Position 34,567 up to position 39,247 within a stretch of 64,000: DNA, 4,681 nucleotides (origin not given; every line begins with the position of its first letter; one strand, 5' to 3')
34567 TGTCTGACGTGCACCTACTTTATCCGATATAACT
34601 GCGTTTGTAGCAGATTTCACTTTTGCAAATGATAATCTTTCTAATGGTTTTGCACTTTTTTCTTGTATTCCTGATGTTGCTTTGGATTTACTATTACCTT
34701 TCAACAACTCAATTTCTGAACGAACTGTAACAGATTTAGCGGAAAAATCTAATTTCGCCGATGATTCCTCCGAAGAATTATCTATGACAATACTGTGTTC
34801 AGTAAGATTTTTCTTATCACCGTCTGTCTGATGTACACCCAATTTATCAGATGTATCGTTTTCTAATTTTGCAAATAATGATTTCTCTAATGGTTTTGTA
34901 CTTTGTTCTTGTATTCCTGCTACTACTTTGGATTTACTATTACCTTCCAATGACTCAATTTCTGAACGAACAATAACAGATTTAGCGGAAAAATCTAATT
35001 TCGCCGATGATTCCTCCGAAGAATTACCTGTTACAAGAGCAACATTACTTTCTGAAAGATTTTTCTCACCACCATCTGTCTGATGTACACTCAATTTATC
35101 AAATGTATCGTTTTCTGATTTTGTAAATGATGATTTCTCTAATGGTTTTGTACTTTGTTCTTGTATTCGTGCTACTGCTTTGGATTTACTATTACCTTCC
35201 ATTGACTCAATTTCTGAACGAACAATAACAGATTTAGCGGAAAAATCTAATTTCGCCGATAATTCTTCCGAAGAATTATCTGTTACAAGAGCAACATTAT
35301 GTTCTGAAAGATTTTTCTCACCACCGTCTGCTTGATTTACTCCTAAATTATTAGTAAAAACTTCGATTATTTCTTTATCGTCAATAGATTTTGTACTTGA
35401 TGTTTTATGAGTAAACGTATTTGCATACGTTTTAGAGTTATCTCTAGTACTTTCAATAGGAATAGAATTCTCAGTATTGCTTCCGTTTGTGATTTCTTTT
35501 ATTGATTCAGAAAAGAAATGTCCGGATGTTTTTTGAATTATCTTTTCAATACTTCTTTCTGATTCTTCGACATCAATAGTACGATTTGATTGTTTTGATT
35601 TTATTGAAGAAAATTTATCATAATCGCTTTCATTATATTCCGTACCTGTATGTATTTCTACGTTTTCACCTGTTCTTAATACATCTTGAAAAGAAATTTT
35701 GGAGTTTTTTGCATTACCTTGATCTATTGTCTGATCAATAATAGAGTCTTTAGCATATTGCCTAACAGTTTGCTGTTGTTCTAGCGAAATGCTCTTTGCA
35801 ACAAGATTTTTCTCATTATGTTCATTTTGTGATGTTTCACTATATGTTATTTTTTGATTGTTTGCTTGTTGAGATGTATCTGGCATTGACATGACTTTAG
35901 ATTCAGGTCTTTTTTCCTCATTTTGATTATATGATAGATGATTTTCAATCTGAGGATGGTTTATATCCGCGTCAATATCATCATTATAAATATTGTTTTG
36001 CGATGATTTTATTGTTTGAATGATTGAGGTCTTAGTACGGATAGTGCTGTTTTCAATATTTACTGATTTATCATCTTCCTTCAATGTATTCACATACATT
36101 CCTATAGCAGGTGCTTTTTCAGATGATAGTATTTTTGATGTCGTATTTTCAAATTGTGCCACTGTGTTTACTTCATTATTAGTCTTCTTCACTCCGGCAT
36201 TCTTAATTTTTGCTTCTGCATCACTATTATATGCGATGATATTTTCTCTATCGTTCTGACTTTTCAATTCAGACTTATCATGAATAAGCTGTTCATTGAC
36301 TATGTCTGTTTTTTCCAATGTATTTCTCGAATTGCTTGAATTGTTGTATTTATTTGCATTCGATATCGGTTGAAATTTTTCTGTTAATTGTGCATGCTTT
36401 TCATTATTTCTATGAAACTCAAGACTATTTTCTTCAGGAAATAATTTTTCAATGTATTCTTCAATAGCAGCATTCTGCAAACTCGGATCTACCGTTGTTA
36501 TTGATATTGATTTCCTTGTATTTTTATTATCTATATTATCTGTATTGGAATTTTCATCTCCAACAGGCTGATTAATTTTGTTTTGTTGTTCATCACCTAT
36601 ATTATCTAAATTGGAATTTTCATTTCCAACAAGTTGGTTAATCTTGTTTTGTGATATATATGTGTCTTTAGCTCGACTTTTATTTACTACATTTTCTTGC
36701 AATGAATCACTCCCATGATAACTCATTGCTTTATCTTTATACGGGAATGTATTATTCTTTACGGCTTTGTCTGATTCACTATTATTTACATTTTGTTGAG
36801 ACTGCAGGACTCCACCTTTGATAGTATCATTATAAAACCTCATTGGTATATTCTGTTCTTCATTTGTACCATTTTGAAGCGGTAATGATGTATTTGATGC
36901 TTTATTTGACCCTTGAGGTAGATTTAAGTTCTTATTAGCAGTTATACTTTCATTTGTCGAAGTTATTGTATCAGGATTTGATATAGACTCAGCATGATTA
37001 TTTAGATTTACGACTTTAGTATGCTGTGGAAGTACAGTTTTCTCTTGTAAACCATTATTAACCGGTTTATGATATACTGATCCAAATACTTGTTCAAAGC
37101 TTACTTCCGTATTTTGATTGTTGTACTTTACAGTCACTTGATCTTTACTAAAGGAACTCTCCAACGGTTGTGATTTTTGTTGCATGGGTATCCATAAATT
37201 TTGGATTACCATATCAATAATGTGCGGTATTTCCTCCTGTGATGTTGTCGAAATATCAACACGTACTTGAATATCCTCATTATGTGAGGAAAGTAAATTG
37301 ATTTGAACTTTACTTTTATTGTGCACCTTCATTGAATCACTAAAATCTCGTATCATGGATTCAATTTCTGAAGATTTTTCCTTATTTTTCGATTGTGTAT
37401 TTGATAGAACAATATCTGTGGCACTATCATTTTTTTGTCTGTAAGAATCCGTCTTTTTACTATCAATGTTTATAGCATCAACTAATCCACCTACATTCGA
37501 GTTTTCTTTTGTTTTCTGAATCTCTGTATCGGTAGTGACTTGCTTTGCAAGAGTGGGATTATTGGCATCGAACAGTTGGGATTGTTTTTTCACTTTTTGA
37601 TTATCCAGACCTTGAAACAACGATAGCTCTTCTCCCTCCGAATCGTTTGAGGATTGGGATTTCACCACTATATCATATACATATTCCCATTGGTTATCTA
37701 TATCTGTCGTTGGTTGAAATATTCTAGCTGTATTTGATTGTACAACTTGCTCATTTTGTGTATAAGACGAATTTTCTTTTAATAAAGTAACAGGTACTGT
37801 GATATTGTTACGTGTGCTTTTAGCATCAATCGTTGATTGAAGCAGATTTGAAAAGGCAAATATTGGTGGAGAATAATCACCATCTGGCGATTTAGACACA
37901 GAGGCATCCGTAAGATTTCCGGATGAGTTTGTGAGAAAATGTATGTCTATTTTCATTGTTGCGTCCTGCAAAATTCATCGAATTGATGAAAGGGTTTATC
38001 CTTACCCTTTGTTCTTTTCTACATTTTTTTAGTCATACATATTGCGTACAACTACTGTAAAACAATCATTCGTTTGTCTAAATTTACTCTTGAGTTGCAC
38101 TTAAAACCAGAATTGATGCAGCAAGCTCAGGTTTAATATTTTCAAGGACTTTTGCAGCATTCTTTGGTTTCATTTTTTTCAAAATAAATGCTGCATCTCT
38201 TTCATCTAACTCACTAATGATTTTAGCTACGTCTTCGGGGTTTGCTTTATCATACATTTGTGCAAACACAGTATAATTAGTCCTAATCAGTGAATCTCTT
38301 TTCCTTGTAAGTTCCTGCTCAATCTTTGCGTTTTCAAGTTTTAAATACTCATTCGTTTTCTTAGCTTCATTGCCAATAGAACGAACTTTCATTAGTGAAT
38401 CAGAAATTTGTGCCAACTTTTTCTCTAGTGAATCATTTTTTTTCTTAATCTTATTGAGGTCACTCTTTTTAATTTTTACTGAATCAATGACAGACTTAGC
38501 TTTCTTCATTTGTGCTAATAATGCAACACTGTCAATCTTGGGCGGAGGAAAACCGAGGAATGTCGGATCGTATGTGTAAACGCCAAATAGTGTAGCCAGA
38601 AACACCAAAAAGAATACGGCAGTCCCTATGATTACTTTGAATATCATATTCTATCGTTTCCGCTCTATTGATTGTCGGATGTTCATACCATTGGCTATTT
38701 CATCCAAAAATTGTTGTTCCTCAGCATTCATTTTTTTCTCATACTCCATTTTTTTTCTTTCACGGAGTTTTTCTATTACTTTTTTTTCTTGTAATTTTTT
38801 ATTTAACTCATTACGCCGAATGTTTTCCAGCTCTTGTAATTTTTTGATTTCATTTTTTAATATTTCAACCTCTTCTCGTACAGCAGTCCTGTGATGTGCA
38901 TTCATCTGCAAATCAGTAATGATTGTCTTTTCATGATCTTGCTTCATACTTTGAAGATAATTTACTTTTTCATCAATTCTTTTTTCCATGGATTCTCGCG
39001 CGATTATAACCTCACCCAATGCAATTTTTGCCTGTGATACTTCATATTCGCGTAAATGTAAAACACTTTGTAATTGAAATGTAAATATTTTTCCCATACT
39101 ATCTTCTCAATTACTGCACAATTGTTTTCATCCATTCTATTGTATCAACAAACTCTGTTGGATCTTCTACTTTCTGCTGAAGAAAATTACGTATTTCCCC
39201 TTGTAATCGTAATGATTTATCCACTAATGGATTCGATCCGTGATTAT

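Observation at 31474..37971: Extraordinarily long FliK homologue (2165 aa), about five times the usual size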

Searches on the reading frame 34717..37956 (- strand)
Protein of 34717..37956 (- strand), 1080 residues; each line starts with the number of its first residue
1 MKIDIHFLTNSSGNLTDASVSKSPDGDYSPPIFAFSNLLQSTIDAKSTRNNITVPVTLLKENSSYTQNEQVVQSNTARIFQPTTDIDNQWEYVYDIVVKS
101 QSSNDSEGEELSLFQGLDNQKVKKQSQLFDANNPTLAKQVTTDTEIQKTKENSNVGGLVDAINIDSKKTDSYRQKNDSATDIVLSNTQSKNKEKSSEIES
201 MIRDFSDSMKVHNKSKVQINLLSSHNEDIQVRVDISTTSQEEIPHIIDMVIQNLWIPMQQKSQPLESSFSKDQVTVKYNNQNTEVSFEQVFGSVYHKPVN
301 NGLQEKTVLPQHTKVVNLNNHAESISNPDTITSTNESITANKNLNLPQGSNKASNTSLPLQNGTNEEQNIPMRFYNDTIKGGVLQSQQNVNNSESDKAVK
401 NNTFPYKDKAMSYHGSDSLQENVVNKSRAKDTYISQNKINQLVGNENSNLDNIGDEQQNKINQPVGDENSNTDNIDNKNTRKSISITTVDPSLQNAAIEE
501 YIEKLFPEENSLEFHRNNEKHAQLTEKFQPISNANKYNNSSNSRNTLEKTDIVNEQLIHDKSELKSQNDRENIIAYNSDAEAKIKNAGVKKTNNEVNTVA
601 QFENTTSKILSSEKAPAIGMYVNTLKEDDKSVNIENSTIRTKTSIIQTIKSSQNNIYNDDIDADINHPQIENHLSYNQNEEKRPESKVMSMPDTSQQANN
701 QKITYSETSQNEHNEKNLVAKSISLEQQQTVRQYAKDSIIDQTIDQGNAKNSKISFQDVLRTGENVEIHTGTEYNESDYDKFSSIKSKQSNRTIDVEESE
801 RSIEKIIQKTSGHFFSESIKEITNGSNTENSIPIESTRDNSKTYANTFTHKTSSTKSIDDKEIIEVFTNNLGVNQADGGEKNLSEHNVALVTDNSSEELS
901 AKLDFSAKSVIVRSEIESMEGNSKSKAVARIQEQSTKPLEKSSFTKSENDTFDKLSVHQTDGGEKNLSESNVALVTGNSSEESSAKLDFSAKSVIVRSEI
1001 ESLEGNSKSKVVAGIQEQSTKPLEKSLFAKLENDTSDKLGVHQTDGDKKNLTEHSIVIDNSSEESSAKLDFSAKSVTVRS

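Call 70: predict_structure(alignment_id=A5)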
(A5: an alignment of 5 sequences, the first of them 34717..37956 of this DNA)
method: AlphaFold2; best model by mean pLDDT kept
length: 1080 residues; sequences in the alignment: 5
mean_pLDDT: 33.4   pTM: 0.28
mean pLDDT of the five models: 33.4, 28.7, 27.4, 26.2, 25.8
residues with pLDDT >= 90: 0; 70-90: 79; 50-70: 30; < 50: 971
segments of 3 or more residues with pLDDT < 50: 11-186, 266-489, 510-1080
pLDDT, mean of each block of 10 residues (from residue 1): 77 37 38 35 32 28 24 24 31 26 25 28 25 29 25 26 26 33 46 76 85 77 73 78 82 84 48 29 33 30 26 27 27 27 27 28 26 29 27 27 29 26 29 28 27 26 27 30 39 74 68 34 29 27 28 29 28 29 28 26 26 27 27 26 27 30 27 26 25 26 25 31 36 34 30 31 27 29 28 32 32 25 26 27 27 27 29 27 27 27 27 29 29 30 29 27 28 28 29 31 28 28 30 29 28 28 30 30
secondary structure, 60 per line:
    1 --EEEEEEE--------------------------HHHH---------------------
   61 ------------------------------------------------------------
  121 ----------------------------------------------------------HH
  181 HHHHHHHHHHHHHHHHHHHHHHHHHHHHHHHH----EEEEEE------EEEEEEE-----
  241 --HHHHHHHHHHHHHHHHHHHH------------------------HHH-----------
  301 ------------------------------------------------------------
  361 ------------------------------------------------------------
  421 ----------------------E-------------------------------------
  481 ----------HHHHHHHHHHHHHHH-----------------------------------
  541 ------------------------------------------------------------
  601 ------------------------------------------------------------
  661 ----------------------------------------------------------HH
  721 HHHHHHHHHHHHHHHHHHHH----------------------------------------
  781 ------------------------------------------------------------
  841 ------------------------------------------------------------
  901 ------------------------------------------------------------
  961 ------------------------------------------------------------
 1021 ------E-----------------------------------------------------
elements in order (helices of 4 or more, strands of 3 or more residues): E3-9 H36-39 H179-212 E217-222 E229-235 H243-262 H491-505 H719-740

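Call 72: fold_search(model_id=the predicted structure, library=pdb)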
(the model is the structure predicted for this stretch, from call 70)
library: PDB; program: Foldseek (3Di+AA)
matches with E <= 10: 93; with E <= 0.001: 0
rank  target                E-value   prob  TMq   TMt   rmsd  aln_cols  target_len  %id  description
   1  2j9d_A                1.2e+00  0.15  0.04  0.33   4.1        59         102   10  Structure of GlnK1 with bound effectors indicates regulatory mechanism for ammonia uptake (released 2007-01-16)
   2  1e8o_C                1.7e+00  0.06  0.03  0.28  11.4        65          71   11  Core of the Alu domain of the mammalian SRP (released 2000-11-08)
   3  8a22_Au               1.8e+00  0.04  0.03  0.14  15.2        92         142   11  Structure of the mitochondrial ribosome from Polytomella magna (released 2022-11-16)
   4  2mq8_MODEL_1_A        2.8e+00  0.13  0.06  0.42  15.4        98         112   11  Solution NMR Structure of De novo designed protein LFR1 1 with ferredoxin fold, Northeast Structural Genomics  (released 2014-08-20)
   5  3t9z_C                2.8e+00  0.11  0.04  0.36   4.4        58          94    7  A. fulgidus GlnK3, ligand-free (released 2011-10-26)
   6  6y7g_B                2.8e+00  0.03  0.03  0.15  13.3        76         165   12  Structure of the human RAB3C in complex with GDP (released 2021-03-31)
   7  7xt8_A                3.2e+00  0.08  0.03  0.13   7.4        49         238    8  Serotonin 4 (5-HT4) receptor-Gs-Nb35 complex (released 2022-07-27)
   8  7mbx_A                3.4e+00  0.06  0.03  0.13  12.7        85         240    8  Human Cholecystokinin 1 receptor (CCK1R) Gs complex (released 2021-05-26)
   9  2zdi_C                3.4e+00  0.05  0.04  0.19  13.3        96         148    9  Crystal structure of Prefoldin from Pyrococcus horikoshii OT3 (released 2008-02-05)
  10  5wtn_D                3.4e+00  0.04  0.03  0.10  17.9        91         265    8  Crystal Structure Analysis of primosome protein DnaB (resiues 1-300) from Geobacillus stearothermophilus (released 2017-08-23)
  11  7y9u_A                3.6e+00  0.03  0.02  0.06  14.7        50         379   14  Structure of the auxin exporter PIN1 in Arabidopsis thaliana in the NPA-bound state (released 2022-09-07)
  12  9p94_A                3.9e+00  0.06  0.04  0.15  11.2        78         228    9  Cryo-EM structure of the PAC1sR-PACAP27-Gs complex (released 2025-11-19)
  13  6f40_M                3.9e+00  0.02  0.02  0.11  19.2        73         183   11  RNA Polymerase III open complex (released 2018-01-17)
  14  8iyj_Q1               3.9e+00  0.01  0.02  0.10  24.2       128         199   16  Cryo-EM structure of the 48-nm repeat doublet microtubule from mouse sperm (released 2023-07-05)
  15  7f8x_A                4.1e+00  0.06  0.03  0.07  11.3        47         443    4  Crystal structure of the cholecystokinin receptor CCKAR in complex with NN9056 (released 2021-12-29)
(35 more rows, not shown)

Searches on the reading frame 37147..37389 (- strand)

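Call 38: search_protein_families(library=pfam, proteins=[window:37147-37389:-], max_evalue=1)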
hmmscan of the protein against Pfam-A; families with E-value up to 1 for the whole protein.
seq(81 aa): 3 families
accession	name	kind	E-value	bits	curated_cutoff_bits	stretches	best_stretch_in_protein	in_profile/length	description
PF25797.1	PDF2_C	-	0.0038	16.8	27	1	11-72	14-74/241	PDF2-like, C-terminal domain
PF21692.3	Talin_R4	-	0.025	15.3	27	1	3-62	42-101/126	Talin, R4 domain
PF11852.14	Pullul_strch_C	-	0.032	14.2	29.7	1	3-69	33-92/165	Alpha-1,6-glucosidases, pullulanase-type, C-terminal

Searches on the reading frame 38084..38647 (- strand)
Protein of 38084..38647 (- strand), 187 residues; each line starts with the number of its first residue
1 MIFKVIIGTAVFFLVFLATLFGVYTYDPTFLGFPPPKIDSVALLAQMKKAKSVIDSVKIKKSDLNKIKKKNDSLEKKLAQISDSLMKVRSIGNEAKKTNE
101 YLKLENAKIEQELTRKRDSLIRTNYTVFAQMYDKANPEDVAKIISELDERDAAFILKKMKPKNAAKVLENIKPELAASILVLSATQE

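Call 5: search_protein_families(library=pfam, proteins=[window:38084-38647:-], max_evalue=0.001)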
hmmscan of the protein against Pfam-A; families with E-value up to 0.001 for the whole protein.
window:38084-38647:- (187 aa): 2 families
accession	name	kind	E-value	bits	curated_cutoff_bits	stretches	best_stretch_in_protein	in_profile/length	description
PF03448.22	MgtE_N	-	1.2e-06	29.5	25.9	1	128-179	42-93/102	MgtE intracellular N domain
PF14841.11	FliG_M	-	0.00022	21.8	25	0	140-180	4-44/76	FliG middle domain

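Call 39: search_protein_families(library=ncbifam, proteins=[window:38084-38647:-], max_evalue=0.01)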
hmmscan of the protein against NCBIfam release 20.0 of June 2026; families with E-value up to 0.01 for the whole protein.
window:38084-38647:- (187 aa): 4 families
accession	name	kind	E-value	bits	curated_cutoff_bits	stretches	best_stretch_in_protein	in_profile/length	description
NF047368.1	collar_FlbB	equivalog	0.00017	21.5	110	1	6-160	9-160/193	periplasmic-type flagellar collar protein FlbB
TIGR00400.1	mgtE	equivalog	0.0022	16.8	232.75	1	119-180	14-75/450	magnesium transporter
TIGR00207.1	fliG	equivalog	0.0053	16.2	226.7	0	100-180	80-163/338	flagellar motor switch protein FliG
NF041035.1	Rad50_Halo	equivalog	0.0058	15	1000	1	48-175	293-421/883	DNA double-strand break repair ATPase Rad50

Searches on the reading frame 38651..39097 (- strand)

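Call 5: search_protein_families(library=pfam, proteins=[window:38651-39097:-], max_evalue=0.001)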
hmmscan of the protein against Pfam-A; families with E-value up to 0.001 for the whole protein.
window:38651-39097:- (148 aa): 1 family
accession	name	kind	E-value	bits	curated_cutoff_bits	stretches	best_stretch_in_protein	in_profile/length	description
PF02050.21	FliJ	-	7.3e-14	52.5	28.4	1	22-136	2-120/123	Flagellar FliJ protein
